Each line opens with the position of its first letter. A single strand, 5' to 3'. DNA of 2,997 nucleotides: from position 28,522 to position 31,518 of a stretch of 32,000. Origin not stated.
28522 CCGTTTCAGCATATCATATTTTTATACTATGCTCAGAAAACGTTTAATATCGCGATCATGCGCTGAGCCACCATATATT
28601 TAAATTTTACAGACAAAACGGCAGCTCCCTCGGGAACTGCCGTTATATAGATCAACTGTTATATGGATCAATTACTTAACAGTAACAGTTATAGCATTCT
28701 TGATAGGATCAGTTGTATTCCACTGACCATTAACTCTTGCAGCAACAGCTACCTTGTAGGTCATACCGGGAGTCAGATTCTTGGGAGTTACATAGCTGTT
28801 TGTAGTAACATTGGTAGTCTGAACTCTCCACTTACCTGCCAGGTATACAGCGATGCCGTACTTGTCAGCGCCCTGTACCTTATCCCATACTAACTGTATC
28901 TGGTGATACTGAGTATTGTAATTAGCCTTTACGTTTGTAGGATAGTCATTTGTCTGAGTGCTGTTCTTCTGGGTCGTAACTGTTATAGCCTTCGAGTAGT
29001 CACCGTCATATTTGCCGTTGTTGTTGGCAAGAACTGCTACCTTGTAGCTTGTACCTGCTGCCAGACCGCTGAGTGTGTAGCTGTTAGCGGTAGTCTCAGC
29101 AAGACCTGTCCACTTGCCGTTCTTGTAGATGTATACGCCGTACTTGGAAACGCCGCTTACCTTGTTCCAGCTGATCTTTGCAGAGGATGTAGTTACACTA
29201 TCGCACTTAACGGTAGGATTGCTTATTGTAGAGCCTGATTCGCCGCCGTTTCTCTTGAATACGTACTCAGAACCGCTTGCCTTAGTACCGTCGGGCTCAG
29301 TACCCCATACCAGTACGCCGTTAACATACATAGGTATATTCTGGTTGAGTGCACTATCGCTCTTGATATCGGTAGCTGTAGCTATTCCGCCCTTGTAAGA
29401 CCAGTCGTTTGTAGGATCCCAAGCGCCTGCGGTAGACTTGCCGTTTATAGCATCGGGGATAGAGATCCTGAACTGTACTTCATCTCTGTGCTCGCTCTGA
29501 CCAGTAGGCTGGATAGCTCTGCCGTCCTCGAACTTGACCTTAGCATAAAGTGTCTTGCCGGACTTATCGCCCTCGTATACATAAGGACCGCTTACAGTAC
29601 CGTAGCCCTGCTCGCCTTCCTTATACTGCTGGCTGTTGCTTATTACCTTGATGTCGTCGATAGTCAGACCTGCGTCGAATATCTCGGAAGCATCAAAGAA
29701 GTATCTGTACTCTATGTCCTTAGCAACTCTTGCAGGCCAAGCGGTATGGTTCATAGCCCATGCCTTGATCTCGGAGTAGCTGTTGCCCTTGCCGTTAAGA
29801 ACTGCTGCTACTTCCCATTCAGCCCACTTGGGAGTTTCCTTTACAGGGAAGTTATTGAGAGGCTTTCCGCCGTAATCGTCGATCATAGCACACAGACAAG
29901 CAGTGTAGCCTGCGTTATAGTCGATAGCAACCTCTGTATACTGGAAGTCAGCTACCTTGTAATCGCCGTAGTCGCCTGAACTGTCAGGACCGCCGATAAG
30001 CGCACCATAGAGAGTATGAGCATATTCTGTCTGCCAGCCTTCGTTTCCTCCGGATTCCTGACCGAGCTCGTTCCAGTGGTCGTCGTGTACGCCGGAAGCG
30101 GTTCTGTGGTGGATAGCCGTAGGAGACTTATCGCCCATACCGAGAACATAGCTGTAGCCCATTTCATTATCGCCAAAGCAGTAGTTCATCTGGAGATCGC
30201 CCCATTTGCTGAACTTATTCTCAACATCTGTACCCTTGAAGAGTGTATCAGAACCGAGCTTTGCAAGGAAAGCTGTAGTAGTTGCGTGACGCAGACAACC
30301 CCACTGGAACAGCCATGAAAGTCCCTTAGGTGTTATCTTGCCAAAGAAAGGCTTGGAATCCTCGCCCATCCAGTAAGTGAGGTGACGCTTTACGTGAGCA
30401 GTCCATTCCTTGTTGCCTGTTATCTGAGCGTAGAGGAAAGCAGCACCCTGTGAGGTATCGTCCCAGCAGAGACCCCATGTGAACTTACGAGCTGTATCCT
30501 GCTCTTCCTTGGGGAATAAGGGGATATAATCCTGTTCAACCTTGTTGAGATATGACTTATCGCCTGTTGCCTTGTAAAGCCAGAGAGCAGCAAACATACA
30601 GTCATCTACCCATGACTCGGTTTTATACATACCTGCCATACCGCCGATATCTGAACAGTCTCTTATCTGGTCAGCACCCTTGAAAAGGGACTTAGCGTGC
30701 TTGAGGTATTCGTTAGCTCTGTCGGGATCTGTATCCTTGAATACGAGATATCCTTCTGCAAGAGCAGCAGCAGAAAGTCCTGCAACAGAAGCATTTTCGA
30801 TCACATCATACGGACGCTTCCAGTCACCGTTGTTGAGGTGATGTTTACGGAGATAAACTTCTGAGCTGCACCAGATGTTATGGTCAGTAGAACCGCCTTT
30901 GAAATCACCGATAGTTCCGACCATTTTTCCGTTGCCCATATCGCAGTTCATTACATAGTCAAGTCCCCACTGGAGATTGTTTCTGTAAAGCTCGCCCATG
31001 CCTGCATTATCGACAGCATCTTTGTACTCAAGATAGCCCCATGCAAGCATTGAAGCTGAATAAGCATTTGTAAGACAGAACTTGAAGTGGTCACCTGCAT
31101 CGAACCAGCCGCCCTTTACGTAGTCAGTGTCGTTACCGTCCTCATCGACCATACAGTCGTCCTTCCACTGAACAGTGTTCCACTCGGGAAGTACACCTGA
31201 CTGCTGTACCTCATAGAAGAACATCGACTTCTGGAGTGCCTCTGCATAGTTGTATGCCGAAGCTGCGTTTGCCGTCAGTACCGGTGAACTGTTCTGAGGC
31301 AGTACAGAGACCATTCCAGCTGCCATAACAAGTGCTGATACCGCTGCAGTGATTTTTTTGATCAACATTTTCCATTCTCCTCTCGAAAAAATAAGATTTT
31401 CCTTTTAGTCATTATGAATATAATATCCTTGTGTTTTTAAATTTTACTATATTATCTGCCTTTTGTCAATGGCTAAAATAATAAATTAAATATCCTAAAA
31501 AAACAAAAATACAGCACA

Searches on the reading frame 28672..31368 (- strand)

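Call 36: search_protein_families(library=pfam, proteins=[window:28672-31368:-])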
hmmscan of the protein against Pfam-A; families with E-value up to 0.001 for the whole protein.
window:28672-31368:- (898 aa): 5 families
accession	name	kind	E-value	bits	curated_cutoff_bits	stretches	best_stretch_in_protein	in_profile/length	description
PF00759.25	Glyco_hydro_9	-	3.8e-105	353.2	27.7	1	41-491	1-443/444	Glycosyl hydrolase family 9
PF00041.27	fn3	-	8.3e-14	52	25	2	719-797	4-83/84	Fibronectin type III domain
PF00942.24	CBM_3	-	1.8e-06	28.7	22.4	1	527-609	10-81/83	Cellulose binding domain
PF21910.2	GH85_C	-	0.00035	21.4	27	0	724-769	13-59/95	GH85 endohexosaminidases, C-terminal domain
PF16893.11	fn3_2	-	0.00049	20.7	27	1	716-799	4-89/89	Fibronectin type III domain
